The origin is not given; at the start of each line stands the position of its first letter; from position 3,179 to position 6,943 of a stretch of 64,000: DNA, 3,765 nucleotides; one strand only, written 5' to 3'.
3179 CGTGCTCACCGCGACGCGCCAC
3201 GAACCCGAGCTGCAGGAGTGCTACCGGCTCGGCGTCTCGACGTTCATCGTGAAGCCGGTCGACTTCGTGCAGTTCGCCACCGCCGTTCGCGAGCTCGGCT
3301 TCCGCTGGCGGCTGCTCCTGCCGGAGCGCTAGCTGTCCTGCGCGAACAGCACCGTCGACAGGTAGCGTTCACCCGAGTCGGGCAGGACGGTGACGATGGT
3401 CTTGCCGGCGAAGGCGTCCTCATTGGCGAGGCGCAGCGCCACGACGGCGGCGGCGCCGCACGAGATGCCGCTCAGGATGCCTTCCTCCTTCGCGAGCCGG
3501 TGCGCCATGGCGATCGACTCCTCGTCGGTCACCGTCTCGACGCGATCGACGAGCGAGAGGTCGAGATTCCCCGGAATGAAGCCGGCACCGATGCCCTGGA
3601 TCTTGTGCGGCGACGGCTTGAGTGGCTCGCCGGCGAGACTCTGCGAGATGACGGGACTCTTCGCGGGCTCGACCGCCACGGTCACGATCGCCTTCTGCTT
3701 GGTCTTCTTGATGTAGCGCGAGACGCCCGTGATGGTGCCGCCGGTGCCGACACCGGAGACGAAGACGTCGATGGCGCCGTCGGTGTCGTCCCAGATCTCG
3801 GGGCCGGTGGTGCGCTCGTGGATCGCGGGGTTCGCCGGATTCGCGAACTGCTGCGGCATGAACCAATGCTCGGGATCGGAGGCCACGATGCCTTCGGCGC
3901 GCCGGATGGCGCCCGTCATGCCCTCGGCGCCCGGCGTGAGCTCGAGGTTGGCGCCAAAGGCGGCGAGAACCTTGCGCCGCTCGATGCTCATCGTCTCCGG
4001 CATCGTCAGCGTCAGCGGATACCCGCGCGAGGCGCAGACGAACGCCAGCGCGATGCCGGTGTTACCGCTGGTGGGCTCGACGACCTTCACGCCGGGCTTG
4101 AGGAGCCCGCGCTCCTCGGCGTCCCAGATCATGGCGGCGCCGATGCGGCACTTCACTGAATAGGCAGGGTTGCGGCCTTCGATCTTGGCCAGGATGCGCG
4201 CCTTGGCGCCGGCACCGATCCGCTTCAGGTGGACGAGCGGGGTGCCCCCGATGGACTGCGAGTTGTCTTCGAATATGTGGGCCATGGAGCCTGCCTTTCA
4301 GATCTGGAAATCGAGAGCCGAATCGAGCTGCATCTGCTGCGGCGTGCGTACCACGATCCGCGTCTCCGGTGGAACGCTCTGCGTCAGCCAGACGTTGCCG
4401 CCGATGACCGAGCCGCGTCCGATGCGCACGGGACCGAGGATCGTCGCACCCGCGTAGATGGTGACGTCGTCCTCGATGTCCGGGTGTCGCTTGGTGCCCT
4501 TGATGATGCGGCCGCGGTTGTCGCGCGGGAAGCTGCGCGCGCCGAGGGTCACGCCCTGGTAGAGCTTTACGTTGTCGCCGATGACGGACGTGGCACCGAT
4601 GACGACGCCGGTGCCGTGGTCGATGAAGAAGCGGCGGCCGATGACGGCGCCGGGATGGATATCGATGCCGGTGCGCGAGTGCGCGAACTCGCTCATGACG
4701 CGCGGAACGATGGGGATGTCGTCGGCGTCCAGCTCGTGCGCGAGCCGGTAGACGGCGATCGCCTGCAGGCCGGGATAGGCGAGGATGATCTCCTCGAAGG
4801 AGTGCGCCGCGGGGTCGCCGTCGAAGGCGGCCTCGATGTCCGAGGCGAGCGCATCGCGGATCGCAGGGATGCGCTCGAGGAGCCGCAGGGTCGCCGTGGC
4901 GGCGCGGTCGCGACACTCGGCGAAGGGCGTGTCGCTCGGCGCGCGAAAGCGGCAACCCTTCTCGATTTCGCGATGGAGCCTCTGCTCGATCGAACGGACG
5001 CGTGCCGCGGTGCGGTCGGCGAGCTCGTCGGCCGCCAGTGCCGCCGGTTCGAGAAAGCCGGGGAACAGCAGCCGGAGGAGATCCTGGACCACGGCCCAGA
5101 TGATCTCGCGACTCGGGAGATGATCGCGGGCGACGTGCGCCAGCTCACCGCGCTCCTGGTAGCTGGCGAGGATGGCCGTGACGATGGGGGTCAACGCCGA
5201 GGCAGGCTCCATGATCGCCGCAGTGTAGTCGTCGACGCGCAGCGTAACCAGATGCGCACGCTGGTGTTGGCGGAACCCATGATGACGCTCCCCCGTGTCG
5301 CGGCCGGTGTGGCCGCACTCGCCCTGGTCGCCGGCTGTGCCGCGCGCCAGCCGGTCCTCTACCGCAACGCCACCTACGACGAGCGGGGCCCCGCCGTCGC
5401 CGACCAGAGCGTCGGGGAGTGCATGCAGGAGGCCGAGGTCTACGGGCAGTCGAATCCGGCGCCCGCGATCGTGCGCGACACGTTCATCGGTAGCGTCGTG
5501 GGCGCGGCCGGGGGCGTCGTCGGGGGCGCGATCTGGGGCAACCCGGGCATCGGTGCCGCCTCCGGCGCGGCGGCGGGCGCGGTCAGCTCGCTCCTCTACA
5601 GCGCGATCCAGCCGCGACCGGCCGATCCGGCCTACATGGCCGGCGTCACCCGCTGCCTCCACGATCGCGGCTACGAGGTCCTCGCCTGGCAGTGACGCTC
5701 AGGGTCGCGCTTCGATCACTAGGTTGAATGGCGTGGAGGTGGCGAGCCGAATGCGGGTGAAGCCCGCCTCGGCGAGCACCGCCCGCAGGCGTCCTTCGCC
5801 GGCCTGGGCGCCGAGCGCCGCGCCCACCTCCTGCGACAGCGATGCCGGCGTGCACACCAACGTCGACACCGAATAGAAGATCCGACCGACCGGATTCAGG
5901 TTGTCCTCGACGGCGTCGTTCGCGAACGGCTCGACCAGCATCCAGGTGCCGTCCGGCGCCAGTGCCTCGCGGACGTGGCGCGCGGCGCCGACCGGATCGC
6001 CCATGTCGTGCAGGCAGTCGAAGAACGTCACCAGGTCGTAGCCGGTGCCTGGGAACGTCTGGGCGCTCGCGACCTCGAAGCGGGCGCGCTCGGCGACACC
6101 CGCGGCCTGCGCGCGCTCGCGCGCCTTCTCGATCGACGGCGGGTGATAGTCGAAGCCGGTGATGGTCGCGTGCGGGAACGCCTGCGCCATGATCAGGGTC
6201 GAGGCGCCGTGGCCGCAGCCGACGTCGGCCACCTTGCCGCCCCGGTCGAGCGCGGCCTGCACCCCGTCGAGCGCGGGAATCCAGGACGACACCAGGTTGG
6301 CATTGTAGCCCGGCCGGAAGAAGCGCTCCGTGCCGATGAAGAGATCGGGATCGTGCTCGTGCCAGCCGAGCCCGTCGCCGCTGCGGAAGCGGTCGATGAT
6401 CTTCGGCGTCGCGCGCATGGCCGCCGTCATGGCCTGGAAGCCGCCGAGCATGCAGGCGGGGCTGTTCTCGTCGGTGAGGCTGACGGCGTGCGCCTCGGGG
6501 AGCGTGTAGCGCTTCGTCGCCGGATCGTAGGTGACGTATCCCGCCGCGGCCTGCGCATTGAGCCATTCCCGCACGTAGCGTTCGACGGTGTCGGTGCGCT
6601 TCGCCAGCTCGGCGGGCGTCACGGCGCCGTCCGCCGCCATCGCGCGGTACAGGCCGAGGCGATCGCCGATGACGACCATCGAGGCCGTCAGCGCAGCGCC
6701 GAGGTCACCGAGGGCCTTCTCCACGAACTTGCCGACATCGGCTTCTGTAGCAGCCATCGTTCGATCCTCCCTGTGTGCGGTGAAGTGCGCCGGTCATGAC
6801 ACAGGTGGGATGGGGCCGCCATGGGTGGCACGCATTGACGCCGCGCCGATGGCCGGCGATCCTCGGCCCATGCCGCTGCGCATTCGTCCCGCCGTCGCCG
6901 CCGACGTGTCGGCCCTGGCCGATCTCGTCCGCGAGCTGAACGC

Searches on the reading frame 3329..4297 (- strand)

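Call 79: search_protein_families(library=pfam, proteins=[window:3329-4297:-], max_evalue=0.0001)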
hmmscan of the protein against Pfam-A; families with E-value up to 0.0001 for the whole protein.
window:3329-4297:- (322 aa): 1 family
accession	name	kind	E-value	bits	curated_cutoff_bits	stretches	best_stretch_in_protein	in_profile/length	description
PF00291.31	PALP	-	3.1e-74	250.4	35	1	13-307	2-295/295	Pyridoxal-phosphate dependent enzyme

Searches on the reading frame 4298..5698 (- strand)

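Call 79: search_protein_families(library=pfam, proteins=[window:4298-5698:-], max_evalue=0.0001)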
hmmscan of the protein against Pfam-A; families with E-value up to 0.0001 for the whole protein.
window:4298-5698:- (466 aa): 1 family
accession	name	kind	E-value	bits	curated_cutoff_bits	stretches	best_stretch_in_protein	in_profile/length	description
PF00132.30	Hexapep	-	3.4e-13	49.1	27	1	407-439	3-35/36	Bacterial transferase hexapeptide (six repeats)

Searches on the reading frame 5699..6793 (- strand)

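Call 79: search_protein_families(library=pfam, proteins=[window:5699-6793:-], max_evalue=0.0001)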
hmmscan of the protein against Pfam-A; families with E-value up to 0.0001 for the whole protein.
window:5699-6793:- (364 aa): 10 families
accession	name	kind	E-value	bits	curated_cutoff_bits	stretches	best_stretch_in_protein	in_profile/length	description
PF13847.12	Methyltransf_31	-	6.7e-19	68.4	27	1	183-290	2-113/145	Methyltransferase domain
PF21320.3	HTH_65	-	4.7e-18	65.6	24.1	1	36-107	3-74/75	Rv2258c-like winged HTH domain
PF08242.18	Methyltransf_12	-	3.4e-17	63.4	30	1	190-283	2-97/98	Methyltransferase domain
PF13649.12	Methyltransf_25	-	2.4e-16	60.6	27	1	188-282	1-97/97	Methyltransferase domain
PF13489.12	Methyltransf_23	-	3e-15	56.8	27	1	180-297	18-127/164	Methyltransferase domain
PF08241.18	Methyltransf_11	-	4.7e-14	53.2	21.2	1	190-283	2-92/95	Methyltransferase domain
PF00891.24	Methyltransf_2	-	2.2e-07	30.9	22.3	1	182-300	60-178/210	O-methyltransferase domain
PF05175.20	MTS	-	2.9e-07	30.7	23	1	184-255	31-102/170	Methyltransferase small domain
PF13578.12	Methyltransf_24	-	1.9e-06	29.1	26.3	1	191-285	3-101/105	Methyltransferase domain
PF02390.23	Methyltransf_4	-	9.9e-06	25.6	24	1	188-233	5-50/173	Putative methyltransferase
